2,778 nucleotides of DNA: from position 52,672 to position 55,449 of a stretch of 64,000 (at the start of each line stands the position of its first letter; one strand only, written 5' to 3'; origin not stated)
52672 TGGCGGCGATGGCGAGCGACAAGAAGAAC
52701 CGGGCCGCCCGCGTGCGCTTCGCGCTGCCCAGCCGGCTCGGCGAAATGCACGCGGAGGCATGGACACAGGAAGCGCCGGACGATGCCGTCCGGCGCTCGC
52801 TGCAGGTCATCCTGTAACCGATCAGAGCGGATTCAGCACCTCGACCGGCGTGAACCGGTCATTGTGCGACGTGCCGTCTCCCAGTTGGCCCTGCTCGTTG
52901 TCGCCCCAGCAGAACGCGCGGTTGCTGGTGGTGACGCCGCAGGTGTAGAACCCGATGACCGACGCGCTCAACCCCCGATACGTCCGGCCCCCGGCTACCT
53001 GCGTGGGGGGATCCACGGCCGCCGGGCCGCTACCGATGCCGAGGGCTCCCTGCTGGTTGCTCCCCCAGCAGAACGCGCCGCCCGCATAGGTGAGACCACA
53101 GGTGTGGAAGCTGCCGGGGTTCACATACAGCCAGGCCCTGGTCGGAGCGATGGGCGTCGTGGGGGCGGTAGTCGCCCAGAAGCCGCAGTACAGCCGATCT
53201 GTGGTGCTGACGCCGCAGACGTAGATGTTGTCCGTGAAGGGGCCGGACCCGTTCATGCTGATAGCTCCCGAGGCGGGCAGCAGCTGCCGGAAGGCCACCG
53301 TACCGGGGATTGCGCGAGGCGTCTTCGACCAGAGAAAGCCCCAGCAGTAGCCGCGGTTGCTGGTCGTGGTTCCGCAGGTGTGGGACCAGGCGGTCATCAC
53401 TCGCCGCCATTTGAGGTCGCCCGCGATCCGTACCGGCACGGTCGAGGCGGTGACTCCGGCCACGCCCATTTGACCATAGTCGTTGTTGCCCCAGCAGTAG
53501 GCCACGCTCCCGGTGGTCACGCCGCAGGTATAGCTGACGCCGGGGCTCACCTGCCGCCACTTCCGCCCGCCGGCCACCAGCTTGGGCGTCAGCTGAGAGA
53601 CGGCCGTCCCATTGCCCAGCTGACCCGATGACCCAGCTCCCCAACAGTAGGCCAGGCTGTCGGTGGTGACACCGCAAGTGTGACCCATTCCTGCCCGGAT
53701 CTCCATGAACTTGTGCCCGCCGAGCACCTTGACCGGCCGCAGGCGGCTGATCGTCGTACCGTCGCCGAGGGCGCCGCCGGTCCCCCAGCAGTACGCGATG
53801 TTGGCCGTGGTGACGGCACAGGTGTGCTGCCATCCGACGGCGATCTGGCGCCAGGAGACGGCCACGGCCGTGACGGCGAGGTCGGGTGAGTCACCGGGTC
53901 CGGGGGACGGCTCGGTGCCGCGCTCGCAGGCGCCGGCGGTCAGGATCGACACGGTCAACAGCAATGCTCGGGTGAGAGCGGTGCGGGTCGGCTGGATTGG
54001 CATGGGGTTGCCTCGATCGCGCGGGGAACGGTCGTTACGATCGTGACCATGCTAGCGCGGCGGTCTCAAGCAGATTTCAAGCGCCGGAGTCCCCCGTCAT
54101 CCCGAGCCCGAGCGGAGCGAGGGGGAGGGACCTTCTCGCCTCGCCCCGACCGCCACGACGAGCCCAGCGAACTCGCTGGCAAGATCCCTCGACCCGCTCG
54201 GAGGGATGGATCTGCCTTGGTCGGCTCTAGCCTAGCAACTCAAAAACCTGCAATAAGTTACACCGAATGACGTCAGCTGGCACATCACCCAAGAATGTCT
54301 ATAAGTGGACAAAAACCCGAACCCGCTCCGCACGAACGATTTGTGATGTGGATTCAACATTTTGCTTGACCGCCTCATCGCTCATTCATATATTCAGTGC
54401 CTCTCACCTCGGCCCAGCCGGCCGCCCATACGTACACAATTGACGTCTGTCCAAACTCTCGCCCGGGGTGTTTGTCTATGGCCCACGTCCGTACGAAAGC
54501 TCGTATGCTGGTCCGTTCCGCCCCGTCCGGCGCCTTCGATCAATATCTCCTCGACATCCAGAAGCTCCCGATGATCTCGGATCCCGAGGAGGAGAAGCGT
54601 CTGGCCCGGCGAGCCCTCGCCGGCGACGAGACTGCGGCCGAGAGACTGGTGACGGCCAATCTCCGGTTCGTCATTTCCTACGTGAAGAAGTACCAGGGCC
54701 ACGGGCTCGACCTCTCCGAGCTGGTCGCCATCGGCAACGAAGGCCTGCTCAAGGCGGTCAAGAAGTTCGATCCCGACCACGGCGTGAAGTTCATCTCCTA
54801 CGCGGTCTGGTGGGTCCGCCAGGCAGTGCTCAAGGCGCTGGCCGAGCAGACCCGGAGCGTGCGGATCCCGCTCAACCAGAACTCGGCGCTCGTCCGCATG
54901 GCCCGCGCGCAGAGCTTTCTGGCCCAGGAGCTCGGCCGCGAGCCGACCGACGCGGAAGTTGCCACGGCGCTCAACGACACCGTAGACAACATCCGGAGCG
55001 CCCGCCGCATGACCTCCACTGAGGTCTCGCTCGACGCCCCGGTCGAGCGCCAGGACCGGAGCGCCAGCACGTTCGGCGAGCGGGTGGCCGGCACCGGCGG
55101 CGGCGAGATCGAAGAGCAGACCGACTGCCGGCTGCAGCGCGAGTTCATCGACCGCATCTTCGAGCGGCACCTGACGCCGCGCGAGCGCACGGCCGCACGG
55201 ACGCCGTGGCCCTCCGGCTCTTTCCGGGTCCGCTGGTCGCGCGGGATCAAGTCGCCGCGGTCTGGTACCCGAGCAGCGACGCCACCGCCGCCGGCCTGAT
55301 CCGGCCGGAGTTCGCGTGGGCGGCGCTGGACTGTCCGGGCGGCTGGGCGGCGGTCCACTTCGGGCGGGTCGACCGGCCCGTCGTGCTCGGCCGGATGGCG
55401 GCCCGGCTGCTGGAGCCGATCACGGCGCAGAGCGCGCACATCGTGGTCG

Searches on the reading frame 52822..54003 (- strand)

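Call 42: search_protein_families(library=pfam, proteins=[window:52822-54003:-], max_evalue=0.00001)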
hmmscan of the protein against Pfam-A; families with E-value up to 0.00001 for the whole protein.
window:52822-54003:- (393 aa): 3 families
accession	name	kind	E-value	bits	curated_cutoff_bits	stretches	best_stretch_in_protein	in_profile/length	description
PF25390.1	WD40_RLD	-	4.3e-46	158.3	150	2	47-222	87-271/363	RCC1-like domain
PF00415.24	RCC1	-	6.5e-36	123.1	21.7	2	118-160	4-48/50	Regulator of chromosome condensation (RCC1) repeat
PF13540.12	RCC1_2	-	4.4e-27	93.6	22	1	52-75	2-25/30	Regulator of chromosome condensation (RCC1) repeat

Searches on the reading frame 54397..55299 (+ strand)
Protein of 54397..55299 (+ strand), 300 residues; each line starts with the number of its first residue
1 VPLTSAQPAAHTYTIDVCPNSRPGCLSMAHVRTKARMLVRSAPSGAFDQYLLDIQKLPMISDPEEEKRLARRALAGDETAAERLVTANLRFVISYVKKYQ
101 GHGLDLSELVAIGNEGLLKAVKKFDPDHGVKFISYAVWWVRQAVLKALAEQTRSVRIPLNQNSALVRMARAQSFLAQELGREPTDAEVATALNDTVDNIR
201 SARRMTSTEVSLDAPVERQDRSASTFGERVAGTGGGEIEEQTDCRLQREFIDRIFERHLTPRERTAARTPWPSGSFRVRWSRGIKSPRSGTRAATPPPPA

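Call 42: search_protein_families(library=pfam, proteins=[window:54397-55299:+], max_evalue=0.00001)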
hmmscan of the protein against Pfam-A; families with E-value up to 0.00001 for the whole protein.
window:54397-55299:+ (300 aa): 2 families
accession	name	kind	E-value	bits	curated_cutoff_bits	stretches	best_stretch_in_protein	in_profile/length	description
PF04542.20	Sigma70_r2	-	9.3e-18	64.2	24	1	84-153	1-70/71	Sigma-70 region 2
PF04539.22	Sigma70_r3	-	9e-12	45.4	25.3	1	165-223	3-62/78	Sigma-70 region 3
